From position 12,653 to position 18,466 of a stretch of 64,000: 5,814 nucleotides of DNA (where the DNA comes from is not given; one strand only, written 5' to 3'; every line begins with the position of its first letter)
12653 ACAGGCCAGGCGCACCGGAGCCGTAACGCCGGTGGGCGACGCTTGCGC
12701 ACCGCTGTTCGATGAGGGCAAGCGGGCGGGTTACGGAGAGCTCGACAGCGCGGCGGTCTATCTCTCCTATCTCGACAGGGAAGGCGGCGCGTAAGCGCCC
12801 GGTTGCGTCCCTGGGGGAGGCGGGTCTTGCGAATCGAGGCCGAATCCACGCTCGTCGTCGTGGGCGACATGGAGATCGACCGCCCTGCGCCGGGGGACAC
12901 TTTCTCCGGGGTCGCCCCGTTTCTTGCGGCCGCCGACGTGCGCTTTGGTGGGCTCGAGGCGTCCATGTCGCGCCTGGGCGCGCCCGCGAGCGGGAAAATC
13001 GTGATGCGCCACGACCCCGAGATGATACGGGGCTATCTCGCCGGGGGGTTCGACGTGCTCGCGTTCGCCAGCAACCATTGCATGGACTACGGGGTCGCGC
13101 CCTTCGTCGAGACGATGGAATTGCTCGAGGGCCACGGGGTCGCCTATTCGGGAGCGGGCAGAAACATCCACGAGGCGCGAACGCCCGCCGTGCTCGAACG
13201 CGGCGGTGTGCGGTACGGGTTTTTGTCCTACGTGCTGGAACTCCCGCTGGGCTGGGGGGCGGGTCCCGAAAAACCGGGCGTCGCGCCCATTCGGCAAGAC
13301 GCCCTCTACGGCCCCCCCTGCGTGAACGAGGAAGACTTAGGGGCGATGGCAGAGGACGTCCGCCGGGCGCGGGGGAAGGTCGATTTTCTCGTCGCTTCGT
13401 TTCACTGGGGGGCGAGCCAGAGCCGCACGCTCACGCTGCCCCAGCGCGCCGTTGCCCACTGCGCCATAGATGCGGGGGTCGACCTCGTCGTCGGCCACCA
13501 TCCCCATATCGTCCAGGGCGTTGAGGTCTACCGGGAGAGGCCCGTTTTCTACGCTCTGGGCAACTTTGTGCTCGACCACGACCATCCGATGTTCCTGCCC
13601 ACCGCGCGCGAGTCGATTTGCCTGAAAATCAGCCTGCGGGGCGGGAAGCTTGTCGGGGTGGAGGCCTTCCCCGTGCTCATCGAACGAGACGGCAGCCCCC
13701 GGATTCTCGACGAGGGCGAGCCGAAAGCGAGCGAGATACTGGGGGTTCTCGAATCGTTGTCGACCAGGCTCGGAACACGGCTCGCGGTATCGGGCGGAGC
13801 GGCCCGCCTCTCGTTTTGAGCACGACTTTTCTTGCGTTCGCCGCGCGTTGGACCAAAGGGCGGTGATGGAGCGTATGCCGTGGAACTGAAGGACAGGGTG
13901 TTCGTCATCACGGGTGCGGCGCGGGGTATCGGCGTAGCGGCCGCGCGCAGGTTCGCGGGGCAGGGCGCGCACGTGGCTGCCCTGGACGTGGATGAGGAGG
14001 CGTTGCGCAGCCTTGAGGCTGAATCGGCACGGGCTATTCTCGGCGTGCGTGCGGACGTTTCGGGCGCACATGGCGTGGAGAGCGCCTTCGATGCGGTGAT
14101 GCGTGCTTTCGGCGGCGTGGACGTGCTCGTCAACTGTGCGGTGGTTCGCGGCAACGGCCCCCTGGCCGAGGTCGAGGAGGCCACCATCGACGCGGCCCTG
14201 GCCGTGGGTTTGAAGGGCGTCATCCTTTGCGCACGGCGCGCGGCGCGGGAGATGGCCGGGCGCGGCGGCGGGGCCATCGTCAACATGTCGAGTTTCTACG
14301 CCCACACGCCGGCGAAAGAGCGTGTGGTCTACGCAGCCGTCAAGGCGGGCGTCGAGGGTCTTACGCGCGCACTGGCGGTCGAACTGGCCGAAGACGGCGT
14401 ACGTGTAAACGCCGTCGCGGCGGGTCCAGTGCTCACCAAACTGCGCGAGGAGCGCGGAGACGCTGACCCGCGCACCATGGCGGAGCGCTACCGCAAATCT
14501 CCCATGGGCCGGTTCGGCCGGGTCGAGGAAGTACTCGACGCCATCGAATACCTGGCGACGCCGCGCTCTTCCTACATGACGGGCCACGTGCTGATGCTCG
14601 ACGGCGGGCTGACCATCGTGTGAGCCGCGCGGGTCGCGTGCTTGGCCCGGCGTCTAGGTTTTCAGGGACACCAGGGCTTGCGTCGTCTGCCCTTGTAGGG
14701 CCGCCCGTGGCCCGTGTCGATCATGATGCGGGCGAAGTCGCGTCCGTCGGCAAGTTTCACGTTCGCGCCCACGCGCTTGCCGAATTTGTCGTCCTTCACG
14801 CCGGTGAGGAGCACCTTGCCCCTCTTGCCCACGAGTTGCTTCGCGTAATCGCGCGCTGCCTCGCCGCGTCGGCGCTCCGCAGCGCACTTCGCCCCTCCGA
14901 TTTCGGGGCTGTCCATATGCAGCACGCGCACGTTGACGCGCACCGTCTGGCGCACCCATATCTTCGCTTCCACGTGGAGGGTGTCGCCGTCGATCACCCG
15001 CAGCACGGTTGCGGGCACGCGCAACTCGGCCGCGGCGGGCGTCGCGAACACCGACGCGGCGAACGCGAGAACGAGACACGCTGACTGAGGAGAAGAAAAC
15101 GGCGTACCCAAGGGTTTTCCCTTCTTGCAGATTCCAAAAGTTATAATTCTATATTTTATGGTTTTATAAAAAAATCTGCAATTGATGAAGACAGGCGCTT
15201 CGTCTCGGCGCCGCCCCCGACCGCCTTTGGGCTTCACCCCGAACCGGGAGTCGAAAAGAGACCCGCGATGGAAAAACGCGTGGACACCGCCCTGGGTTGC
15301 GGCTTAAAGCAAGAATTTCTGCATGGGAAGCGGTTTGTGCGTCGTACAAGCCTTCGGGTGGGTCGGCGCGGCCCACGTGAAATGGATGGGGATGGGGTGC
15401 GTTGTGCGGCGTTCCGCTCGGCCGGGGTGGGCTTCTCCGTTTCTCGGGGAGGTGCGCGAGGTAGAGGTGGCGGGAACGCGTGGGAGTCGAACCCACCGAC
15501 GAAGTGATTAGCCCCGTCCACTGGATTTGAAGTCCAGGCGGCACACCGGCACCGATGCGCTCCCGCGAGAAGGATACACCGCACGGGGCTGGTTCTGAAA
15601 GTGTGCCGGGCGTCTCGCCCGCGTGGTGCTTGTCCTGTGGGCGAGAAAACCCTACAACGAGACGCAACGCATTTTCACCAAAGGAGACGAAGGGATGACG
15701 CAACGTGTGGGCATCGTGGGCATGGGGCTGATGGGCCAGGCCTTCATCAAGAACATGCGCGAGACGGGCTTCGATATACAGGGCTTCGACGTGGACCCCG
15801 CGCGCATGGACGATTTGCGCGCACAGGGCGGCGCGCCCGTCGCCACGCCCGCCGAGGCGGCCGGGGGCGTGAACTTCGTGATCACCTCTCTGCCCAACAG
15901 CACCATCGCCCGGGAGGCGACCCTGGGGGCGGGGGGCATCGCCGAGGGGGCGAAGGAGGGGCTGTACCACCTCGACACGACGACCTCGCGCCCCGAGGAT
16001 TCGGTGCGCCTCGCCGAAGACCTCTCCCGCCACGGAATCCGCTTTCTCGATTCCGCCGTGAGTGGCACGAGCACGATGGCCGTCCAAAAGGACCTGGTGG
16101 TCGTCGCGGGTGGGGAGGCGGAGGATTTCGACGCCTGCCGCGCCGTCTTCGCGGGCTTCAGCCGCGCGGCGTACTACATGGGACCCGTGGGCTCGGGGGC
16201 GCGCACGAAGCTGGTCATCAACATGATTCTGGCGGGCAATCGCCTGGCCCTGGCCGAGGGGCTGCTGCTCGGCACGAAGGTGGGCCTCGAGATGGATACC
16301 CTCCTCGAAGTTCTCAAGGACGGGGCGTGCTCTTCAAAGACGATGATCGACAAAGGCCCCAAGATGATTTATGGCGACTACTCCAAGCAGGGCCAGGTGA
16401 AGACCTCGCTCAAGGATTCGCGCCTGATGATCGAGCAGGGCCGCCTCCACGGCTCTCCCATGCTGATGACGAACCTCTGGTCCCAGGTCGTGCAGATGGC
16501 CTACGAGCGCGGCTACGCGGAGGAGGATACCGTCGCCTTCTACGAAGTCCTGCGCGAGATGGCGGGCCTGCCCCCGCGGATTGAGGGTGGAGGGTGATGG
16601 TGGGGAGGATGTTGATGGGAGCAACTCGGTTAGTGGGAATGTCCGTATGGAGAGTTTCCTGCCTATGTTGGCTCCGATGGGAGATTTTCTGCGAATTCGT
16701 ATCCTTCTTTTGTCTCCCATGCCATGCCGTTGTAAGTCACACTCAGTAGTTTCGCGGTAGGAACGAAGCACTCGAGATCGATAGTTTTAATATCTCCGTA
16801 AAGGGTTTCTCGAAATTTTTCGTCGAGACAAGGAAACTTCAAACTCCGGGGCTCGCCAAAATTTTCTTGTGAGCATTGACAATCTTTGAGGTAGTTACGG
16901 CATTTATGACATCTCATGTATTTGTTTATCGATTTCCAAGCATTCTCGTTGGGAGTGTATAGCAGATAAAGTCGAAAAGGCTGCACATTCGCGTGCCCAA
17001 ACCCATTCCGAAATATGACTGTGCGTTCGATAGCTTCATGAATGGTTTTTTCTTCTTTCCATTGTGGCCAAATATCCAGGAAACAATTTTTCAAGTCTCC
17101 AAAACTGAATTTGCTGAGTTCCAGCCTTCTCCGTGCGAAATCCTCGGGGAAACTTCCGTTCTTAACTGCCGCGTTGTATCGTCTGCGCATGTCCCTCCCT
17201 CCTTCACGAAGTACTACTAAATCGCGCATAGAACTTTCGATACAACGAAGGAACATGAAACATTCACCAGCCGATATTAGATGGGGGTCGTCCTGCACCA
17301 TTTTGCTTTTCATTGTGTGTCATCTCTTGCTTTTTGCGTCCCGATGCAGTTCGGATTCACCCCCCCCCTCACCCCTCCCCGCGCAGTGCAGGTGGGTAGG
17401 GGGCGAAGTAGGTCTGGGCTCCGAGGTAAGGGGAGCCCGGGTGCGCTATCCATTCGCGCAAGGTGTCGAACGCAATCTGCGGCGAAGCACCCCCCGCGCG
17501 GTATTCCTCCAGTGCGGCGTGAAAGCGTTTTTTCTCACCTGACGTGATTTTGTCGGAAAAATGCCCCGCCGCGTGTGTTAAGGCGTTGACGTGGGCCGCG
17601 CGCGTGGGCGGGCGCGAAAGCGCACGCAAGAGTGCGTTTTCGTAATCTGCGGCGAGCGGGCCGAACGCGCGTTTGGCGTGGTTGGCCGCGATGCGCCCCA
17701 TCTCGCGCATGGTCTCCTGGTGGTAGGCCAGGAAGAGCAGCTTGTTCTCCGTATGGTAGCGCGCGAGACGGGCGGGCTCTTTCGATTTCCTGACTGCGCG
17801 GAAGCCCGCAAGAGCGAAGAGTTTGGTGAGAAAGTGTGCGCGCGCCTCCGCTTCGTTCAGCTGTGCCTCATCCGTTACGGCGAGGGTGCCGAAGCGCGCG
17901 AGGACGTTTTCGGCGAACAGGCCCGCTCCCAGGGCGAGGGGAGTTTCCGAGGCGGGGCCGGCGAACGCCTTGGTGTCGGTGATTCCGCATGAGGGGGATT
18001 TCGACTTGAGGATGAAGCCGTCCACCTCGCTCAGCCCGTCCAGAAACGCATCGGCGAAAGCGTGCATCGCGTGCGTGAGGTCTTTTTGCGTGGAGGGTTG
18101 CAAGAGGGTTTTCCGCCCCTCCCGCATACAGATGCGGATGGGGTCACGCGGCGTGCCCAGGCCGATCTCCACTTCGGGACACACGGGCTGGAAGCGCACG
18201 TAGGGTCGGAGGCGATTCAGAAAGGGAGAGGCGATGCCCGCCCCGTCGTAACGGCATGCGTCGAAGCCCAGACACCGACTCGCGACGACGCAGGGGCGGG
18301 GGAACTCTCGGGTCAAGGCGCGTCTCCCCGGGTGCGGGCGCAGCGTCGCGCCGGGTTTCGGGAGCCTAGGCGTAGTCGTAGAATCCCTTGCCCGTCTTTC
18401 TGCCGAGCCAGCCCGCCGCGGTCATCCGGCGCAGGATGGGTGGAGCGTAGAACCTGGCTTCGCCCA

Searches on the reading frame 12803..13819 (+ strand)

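Call 67: search_protein_families(library=pfam, proteins=[window:12803-13819:+], max_evalue=0.00001)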
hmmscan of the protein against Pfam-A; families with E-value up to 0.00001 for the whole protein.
window:12803-13819:+ (338 aa): 1 family
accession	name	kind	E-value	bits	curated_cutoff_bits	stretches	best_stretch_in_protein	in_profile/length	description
PF09587.15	PGA_cap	-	1.4e-62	211.9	27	1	17-258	2-254/255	Bacterial capsule synthesis protein PGA_cap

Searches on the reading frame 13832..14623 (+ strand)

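Call 67: search_protein_families(library=pfam, proteins=[window:13832-14623:+], max_evalue=0.00001)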
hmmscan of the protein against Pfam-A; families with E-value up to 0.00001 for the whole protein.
window:13832-14623:+ (263 aa): 4 families
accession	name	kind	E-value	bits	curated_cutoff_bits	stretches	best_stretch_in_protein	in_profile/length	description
PF13561.12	adh_short_C2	-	6.4e-60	203.1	27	1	28-261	1-236/236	Enoyl-(Acyl carrier protein) reductase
PF00106.31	adh_short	-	1.4e-48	165.4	26.6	1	23-210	2-192/195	short chain dehydrogenase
PF23441.1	SDR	-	1.2e-08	35.1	27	1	63-261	57-256/258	SDR-like rossmann domain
PF08659.16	KR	-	1.8e-06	28.5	22.6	1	24-199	3-177/180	KR domain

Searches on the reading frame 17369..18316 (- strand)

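Call 67: search_protein_families(library=pfam, proteins=[window:17369-18316:-], max_evalue=0.00001)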
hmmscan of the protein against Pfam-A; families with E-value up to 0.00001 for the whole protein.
window:17369-18316:- (315 aa): 2 families
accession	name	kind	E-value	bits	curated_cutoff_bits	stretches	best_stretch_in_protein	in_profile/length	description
PF04463.17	2-thiour_desulf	-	1.4e-33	116.3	34.7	1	10-149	1-140/141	2-thiouracil desulfurase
PF08349.16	DUF1722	-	9.5e-33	113.4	22.5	1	192-308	1-117/117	Protein of unknown function (DUF1722)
